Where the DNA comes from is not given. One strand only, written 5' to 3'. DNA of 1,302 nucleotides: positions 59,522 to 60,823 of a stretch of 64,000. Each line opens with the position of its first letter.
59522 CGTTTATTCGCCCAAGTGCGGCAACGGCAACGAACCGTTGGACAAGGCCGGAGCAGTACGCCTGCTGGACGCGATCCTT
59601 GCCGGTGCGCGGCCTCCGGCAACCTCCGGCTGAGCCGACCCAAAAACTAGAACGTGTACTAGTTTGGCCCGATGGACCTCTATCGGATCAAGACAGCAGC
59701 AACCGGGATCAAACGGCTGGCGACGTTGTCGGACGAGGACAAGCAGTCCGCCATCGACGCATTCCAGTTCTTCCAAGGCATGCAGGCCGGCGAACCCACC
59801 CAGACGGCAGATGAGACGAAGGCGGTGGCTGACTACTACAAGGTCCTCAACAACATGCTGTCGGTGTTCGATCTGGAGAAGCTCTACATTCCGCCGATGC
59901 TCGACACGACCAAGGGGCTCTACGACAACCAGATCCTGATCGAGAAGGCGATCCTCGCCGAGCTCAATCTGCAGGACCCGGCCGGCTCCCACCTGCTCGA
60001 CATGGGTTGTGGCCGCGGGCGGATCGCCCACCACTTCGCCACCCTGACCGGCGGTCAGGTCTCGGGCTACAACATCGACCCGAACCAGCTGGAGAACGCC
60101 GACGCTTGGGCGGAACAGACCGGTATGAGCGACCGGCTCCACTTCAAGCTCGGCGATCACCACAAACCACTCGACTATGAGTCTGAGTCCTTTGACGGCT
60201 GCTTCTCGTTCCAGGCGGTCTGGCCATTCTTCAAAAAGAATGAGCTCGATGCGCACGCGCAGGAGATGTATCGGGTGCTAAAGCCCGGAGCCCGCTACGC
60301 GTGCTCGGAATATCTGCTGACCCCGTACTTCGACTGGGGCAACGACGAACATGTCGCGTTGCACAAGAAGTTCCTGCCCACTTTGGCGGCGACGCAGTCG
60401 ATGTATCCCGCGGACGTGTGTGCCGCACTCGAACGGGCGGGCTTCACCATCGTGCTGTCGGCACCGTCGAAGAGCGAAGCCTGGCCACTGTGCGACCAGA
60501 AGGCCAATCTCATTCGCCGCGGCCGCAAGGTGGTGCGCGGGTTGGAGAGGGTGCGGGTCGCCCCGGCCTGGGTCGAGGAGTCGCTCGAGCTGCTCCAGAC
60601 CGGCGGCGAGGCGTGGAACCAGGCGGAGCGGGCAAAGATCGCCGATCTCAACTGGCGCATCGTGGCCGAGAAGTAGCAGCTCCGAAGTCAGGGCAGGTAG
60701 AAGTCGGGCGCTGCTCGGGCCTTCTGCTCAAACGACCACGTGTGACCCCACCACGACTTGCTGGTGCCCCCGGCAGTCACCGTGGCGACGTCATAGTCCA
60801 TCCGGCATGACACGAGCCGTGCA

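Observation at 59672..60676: Orphan sterol-methyltransferase-like gene inserted between the DUF1998 helicase and the Tad locus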

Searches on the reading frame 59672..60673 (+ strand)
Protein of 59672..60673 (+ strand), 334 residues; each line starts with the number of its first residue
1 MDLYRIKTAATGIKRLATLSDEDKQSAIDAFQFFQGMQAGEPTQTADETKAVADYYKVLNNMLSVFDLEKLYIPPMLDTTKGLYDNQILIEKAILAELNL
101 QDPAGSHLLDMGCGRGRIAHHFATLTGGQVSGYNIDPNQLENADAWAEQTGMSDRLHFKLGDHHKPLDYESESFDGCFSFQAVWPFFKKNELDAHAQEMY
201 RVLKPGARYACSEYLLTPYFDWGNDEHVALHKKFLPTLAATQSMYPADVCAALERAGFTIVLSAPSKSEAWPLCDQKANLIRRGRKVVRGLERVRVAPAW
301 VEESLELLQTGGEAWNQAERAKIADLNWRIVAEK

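Call 3: search_protein_families(library=pfam, proteins=[window:59672-60673:+], max_evalue=1)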
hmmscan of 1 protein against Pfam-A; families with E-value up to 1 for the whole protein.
window:59672-60673:+ (334 aa): 13 families
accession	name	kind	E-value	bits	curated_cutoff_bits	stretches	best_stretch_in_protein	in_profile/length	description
PF13649.12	Methyltransf_25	-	4.8e-17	62.9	27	1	109-206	2-96/97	Methyltransferase domain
PF13847.12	Methyltransf_31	-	1.1e-15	58.1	27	1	105-245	4-129/145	Methyltransferase domain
PF08241.18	Methyltransf_11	-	1.7e-15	57.8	21.2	1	109-210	1-94/95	Methyltransferase domain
PF02353.26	CMAS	-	1.2e-08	35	27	1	49-208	7-161/273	Mycolic acid cyclopropane synthetase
PF01209.24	Ubie_methyltran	-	2.6e-07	30.7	20.1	1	103-214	46-154/233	ubiE/COQ5 methyltransferase family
PF08242.18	Methyltransf_12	-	1.6e-06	29.2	30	1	109-208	1-97/98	Methyltransferase domain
PF13489.12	Methyltransf_23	-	6.7e-05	23.1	27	1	95-261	13-162/164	Methyltransferase domain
PF05175.20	MTS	-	0.0043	17.1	23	1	99-165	26-92/170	Methyltransferase small domain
PF13679.12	Methyltransf_32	-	0.0088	16.4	27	1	100-166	21-92/143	Methyltransferase domain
PF06325.19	PrmA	-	0.031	14.2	22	1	97-160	154-217/296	Ribosomal protein L11 methyltransferase (PrmA)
PF09445.16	Methyltransf_15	-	0.034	14.2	22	1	107-166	3-61/165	RNA cap guanine-N2 methyltransferase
PF22738.1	NNH7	-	0.041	14.5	27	1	252-292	23-66/225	NACHT N-terminal Helical domain 7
PF07021.18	MetW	-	0.16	12.1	21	1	103-138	12-45/193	Methionine biosynthesis protein MetW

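Call 4: search_protein_families(library=ncbifam, proteins=[window:59672-60673:+], max_evalue=1)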
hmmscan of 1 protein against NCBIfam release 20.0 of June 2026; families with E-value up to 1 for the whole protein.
window:59672-60673:+ (334 aa): 50 families (the best 25 are shown)
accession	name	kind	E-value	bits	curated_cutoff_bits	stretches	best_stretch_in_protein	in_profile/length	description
NF045649.1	2X_seleno_MduS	exception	3.8e-11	42.5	380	1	106-207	43-143/338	methyltransferase domain-containing selenoprotein MduS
TIGR01934.1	MenG_MenH_UbiE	subfamily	2.3e-10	40.1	158.35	1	101-242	36-171/223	ubiquinone/menaquinone biosynthesis methyltransferase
NF053839.1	CPFASynBruc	equivalog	5.2e-10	38.9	600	1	45-165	115-235/410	cyclopropane fatty acid synthase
NF040703.1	cyclopro_CfaB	exception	1.3e-09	37.3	650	1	46-207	101-259/393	C17 cyclopropane fatty acid synthase CfaB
NF045667.1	MTase_DVU1556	equivalog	8.6e-09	35.2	155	1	103-262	21-164/213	DVU_1556 family methyltransferase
NF043040.1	corrin_prot_MT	hypoth_equivalog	4.1e-08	32.9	180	1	104-209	41-145/216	corrinoid protein-associated methyltransferase CpaM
NF001242.0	PRK00216.1-3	equivalog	8.9e-08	31.8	351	1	93-214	59-178/258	bifunctional demethylmenaquinone methyltransferase/2-methoxy-6-polyprenyl-1,4-benzoquinol methylase UbiE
TIGR02021.1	BchM-ChlM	equivalog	1.2e-07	31.4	158.9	1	92-183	42-128/218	magnesium protoporphyrin IX methyltransferase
NF041536.1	ArsM_DUF2284_UU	exception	1.5e-07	30.2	575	1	104-216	76-185/459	arsenite methyltransferase/DUF2284 domain selenoprotein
NF001244.0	PRK00216.1-5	equivalog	2.7e-07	30.1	216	1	101-242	45-183/236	bifunctional demethylmenaquinone methyltransferase/2-methoxy-6-polyprenyl-1,4-benzoquinol methylase UbiE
NF047649.1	MTase_UXPK_star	exception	3.7e-07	29.5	460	1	105-217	78-187/283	methyltransferase/UXPK-star double selenoprotein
NF041537.1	ArsM_AhpD_UU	exception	3.8e-07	29.2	510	1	105-218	77-187/345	arsenite methyltransferase/AhpD domain selenoprotein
NF001790.0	PRK00517.3-3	equivalog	5.9e-06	25.8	269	1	95-175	113-189/262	50S ribosomal protein L11 methyltransferase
NF041943.1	GPPMT_Stmyces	equivalog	1.1e-05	25.5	400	1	105-211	78-179/272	geranyl diphosphate 2-C-methyltransferase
NF052510.1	methyltran_MpqE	exception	1.1e-05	24.9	335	1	103-214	45-154/234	methyl-plastoquinone biosynthesis methyltransferase MpqE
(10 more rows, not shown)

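Call 5: search_solved_structures(query=window:59672-60673:+, max_evalue=1, show_alignments=3)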
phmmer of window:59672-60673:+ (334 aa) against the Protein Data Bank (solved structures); distinct sequences matched with E-value up to 1: 62 (the best 60 are shown).
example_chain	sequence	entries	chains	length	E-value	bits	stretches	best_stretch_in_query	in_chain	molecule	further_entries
8zc8_A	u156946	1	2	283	5.2e-14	55.7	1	99-242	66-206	MitM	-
21zq_A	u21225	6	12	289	5.5e-14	55.6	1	99-242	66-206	MitM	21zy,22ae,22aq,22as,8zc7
5gm1_A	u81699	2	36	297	3.6e-12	49.6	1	100-217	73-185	O-methylransferase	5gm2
3bus_A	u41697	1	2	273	6.5e-11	45.5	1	103-228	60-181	Methyltransferase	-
7v6h_A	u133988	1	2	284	8.4e-10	41.9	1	104-215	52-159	Cyclopropane fatty-acyl-phospholipid synthase-like methyltransferase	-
4pne_A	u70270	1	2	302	2.7e-08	36.9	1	96-213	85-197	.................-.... protein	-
6uv6_A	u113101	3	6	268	8.3e-07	32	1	106-220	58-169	D-glucose O-methyltransferase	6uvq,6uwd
3sm3_A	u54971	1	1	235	1.5e-05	27.9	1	106-227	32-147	SAM-dependent methyltransferases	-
6f5z_A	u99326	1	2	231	5.1e-05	26.2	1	81-213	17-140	24-sterol C-methyltransferase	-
2p8j_A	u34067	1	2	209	0.00046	23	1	109-225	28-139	S-adenosylmethionine-dependent methyltransferase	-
8k76_A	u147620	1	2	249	0.00073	22.4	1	100-236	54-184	S-adenosylmethionine-dependent methyltransferase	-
5bxy_A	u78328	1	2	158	0.001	21.9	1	106-164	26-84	RNA methyltransferase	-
3t7r_A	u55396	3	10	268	0.0016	21.3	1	106-229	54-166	Putative methyltransferase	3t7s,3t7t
3e7p_A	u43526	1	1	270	0.0017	21.1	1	106-229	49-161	Putative methyltransferase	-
1ve3_A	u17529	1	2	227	0.0017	21.1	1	107-210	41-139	hypothetical protein PH0226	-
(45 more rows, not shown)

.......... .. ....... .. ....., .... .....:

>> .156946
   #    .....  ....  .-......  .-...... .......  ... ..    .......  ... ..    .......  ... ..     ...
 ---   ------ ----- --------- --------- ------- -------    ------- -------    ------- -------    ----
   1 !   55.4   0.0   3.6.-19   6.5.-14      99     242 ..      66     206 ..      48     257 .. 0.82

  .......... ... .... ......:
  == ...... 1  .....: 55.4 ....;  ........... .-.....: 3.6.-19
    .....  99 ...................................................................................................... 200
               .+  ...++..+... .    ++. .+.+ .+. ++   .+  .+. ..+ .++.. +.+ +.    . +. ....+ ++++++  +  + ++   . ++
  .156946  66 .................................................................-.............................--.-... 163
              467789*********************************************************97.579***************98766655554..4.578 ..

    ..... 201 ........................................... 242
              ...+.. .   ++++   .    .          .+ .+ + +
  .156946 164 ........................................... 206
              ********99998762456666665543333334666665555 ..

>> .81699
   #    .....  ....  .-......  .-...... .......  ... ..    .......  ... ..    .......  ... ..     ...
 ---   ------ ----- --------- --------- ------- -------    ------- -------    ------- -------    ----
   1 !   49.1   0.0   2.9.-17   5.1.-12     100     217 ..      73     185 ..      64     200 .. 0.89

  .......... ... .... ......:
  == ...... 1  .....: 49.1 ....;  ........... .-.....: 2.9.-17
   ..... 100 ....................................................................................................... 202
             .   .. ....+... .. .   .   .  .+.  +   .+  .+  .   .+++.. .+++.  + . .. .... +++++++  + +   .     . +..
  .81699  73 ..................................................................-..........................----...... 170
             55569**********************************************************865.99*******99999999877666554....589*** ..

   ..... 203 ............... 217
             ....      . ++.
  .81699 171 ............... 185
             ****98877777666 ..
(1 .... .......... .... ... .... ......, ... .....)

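Call 6: find_homologous_proteins(query=window:59672-60673:+, max_evalue=0.001)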
Query window:59672-60673:+ (334 aa): 870 proteins with E <= 0.001 among 7048 candidates; the best 120 are listed.
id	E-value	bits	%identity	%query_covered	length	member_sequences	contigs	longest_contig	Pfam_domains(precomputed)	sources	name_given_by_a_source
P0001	6.3e-227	770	100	100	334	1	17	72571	PF13847.13,PF02353.27,PF13649.13,PF01209.25,PF08241.19,PF08242.19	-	-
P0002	1.5e-225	766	99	100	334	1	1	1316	PF13847.13,PF02353.27,PF13649.13,PF01209.25,PF08241.19,PF08242.19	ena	-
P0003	7.1e-212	721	93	100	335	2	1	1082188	PF13847.13,PF13489.13,PF02353.27,PF13649.13,PF01209.25,PF08241.19,PF08242.19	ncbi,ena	-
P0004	1.7e-204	697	90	100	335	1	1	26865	PF13847.13,PF02353.27,PF13649.13,PF01209.25,PF08241.19,PF08242.19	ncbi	-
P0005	3.4e-202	689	90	100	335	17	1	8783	PF13847.13,PF13489.13,PF02353.27,PF13649.13,PF01209.25,PF08241.19,PF08242.19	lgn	-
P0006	1.1e-201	687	90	100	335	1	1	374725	PF13847.13,PF02353.27,PF13649.13,PF01209.25,PF08241.19,PF08242.19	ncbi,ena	-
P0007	4.9e-198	675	86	100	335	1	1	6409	PF13847.13,PF13489.13,PF02353.27,PF13649.13,PF01209.25,PF08241.19,PF08242.19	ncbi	-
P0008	3.3e-196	669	85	100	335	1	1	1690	PF13847.13,PF13489.13,PF02353.27,PF13649.13,PF01209.25,PF08241.19,PF08242.19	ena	-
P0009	1.4e-194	664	85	100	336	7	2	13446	PF13847.13,PF13489.13,PF02353.27,PF13649.13,PF08241.19,PF08242.19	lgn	-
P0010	2.0e-194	664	86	100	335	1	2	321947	PF13847.13,PF13489.13,PF02353.27,PF13649.13,PF01209.25,PF08241.19,PF08242.19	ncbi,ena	-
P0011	1.8e-193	660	84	100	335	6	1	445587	PF13847.13,PF13489.13,PF02353.27,PF13649.13,PF08241.19,PF08242.19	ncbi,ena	-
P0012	2.4e-192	657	84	100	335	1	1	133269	PF13847.13,PF02353.27,PF13649.13,PF08241.19,PF08242.19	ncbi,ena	-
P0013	6.2e-192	655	84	100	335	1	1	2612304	PF13847.13,PF13489.13,PF02353.27,PF13649.13,PF01209.25,PF08241.19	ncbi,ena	-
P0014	1.2e-191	654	84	100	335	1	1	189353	PF13847.13,PF13489.13,PF02353.27,PF13649.13,PF08241.19,PF08242.19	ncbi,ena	-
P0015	2.1e-191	654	83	100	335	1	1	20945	PF13847.13,PF13489.13,PF02353.27,PF13649.13,PF01209.25,PF08241.19,PF08242.19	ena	-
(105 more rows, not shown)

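Call 7: find_related_loci(query=window:59672-60673:+, collection=genome_contigs, flank=8000)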
Query window:59672-60673:+ (334 aa) in genome_contigs; peptide patterns used: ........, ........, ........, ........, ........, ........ (x = any residue, [..] = any of these).
91 stretches matched a pattern; 17 encode a relative of the query (tblastn E <= 1e-3); 17 distinct loci.
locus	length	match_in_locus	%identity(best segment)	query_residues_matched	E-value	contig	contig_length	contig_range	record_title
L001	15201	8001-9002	93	1-334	0e+0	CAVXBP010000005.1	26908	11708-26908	MAG: uncultured Actinomycetota bacterium isolate MFD02581.bin.1.230 genome assembly, contig: contig_127585, whole genome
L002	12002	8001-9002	90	1-334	0e+0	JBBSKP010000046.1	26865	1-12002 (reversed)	MAG: Mycobacteriales bacterium isolate metawrap_LS4_18 metawrap_LS4_18_K_791276_L_26865_cov_38.9477, whole genome shotgu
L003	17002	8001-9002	89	1-334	0e+0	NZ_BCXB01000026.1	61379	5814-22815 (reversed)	Rhodococcus marinonascens NBRC 14363, whole genome shotgun sequence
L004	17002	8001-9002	90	1-334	0e+0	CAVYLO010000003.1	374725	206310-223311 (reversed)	MAG: uncultured Actinomycetota bacterium isolate MFD01275.bin.2.8 genome assembly, contig: contig_1800, whole genome sho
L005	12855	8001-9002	87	1-334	0e+0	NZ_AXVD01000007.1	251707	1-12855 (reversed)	Nocardia sp. CNY236 K940DRAFT_scaffold00006.6_C, whole genome shotgun sequence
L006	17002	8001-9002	85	1-334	0e+0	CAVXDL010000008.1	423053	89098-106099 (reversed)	MAG: uncultured Actinomycetota bacterium isolate MFD02581.bin.1.268 genome assembly, contig: contig_16704, whole genome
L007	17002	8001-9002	85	1-334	0e+0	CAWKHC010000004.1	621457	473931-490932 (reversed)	MAG: uncultured Actinomycetota bacterium isolate MFD02581.bin.2.138 genome assembly, contig: contig_21208, whole genome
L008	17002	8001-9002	84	1-334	0e+0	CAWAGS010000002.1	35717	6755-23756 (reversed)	MAG: uncultured Actinomycetota bacterium isolate MFD02581.bin.2.210 genome assembly, contig: contig_11792, whole genome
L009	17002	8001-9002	80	1-334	0e+0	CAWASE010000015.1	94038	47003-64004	MAG: uncultured Actinomycetes bacterium isolate MFD02581.bin.1.225 genome assembly, contig: contig_25897, whole genome s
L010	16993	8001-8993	78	4-334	0e+0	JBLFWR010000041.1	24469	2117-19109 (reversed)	MAG: Candidatus Binatia bacterium isolate 3300053785_131 Ga0535658_0004183, whole genome shotgun sequence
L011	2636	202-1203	77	1-334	0e+0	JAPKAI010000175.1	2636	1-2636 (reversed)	MAG: Gammaproteobacteria bacterium isolate ANT-8 NODE_24284_length_2636_cov_25.755134, whole genome shotgun sequence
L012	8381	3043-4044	76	1-334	0e+0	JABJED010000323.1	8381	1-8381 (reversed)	MAG: Gammaproteobacteria bacterium isolate SI073_bin94 k141_1182398, whole genome shotgun sequence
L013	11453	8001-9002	78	1-334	7e-179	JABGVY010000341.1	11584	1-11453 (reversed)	MAG: Gammaproteobacteria bacterium isolate SI034_bin39 k141_258272, whole genome shotgun sequence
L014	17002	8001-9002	77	1-334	5e-177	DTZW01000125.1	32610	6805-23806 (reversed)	MAG TPA_asm: Gammaproteobacteria bacterium isolate UWMA-0258 NODE_1856_length_32610_cov_0.607025, whole genome shotgun s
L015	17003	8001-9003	86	1-334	1e-163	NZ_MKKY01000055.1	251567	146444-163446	Rhodococcus sp. 1168 contig512, whole genome shotgun sequence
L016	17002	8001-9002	77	1-334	1e-180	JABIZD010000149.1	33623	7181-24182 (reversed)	MAG: Gammaproteobacteria bacterium isolate SI073_bin157 k141_1211607, whole genome shotgun sequence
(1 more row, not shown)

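Call 28: predict_structure(alignment_id=A2)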
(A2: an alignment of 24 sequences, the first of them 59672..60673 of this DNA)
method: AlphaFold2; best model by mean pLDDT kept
length: 334 residues; sequences in the alignment: 24
mean_pLDDT: 54.2   pTM: 0.39
mean pLDDT of the five models: 54.2, 51.3, 49.2, 49.0, 47.5
residues with pLDDT >= 90: 0; 70-90: 21; 50-70: 194; < 50: 119
segments of 3 or more residues with pLDDT < 50: 68-77, 81-85, 105-125, 127-142, 159-168, 171-187, 267-274, 310-327
pLDDT, mean of each block of 10 residues (from residue 1): 55 68 70 57 54 57 54 46 50 55 45 38 48 43 53 51 47 42 47 63 52 53 76 61 58 68 53 52 63 60 55 46 46 55
secondary structure, 60 per line:
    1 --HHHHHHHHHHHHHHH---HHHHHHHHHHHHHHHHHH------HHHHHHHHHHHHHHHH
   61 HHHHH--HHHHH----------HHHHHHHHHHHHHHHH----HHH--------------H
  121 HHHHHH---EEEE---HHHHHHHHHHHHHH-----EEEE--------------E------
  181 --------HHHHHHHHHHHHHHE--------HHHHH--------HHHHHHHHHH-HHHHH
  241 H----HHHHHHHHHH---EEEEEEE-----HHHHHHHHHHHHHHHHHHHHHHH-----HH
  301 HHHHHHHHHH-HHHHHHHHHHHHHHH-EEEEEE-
elements in order: H3-17 H21-38 H45-65 H68-72 H83-98 H120-126 E130-133 H137-150 E156-159 H189-202 H212-216 H225-234 H236-241 H246-255 E259-265 H271-293 H299-310 H312-326 E328-333

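Call 32: search_protein_families(library=pfam, proteins=[L002:4448-5989:+, L002:9102-9872:-, L002:10459-11829:-, L002:3416-4438:+, L003:4964-6490:+, L003:6608-7495:+, L003:10807-11571:+, L005:6000-7790:+, L005:9085-10116:-, L005:5355-6053:-], max_evalue=0.00001)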
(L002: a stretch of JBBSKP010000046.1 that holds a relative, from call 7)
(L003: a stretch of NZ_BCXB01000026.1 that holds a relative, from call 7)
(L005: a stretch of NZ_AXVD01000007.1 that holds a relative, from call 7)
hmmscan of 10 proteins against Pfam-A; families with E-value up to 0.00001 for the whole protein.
L002:4448-5989:+ (514 aa): 4 families
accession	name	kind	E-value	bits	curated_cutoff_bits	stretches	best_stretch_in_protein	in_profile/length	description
PF07992.20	Pyr_redox_2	-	2.1e-11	44.3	26.1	1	108-261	2-161/291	Pyridine nucleotide-disulphide oxidoreductase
PF00037.32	Fer4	-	2.1e-08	34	21.1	1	40-61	2-23/24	4Fe-4S binding domain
PF12838.12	Fer4_7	-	3.6e-06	27.8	27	1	14-60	7-52/52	4Fe-4S dicluster domain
PF12837.12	Fer4_6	-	4e-06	26.9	25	1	40-61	3-24/24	4Fe-4S binding domain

L002:9102-9872:- (257 aa): 1 family
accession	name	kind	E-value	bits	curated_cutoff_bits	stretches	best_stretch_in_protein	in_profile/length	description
PF01925.25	TauE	-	9.3e-50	169.9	32.6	1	7-248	2-236/237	Sulfite exporter TauE/SafE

L002:10459-11829:- (457 aa): 2 families
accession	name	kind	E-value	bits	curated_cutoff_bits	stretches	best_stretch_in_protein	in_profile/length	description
PF00581.25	Rhodanese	-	8.6e-28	97.2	22.2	2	363-452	2-101/102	Rhodanese-like domain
PF00753.33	Lactamase_B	-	2.1e-06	28.3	22.7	1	11-74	4-69/196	Metallo-beta-lactamase superfamily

L002:3416-4438:+ (341 aa): 1 family
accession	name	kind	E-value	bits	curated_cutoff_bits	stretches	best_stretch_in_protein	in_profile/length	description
PF11583.14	AurF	-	1.9e-110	368.9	29.6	1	23-307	2-282/282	P-aminobenzoate N-oxygenase AurF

L003:4964-6490:+ (509 aa): 1 family
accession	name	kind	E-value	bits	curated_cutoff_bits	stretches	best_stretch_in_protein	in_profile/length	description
PF03055.21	RPE65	-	2.9e-127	426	27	1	31-489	2-468/469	Retinal pigment epithelial membrane protein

L003:6608-7495:+ (296 aa): 1 family
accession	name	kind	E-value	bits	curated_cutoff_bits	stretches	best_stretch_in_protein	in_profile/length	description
PF01638.23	HxlR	-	5e-23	81.2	20.8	2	4-78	14-89/91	HxlR-like helix-turn-helix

L003:10807-11571:+ (255 aa): 0 families

L005:6000-7790:+ (597 aa): 1 family
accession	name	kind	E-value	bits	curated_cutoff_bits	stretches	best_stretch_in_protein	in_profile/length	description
PF03055.21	RPE65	-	4.7e-123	412.1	27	1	119-577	2-468/469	Retinal pigment epithelial membrane protein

L005:9085-10116:- (344 aa): 0 families

L005:5355-6053:- (233 aa): 0 families
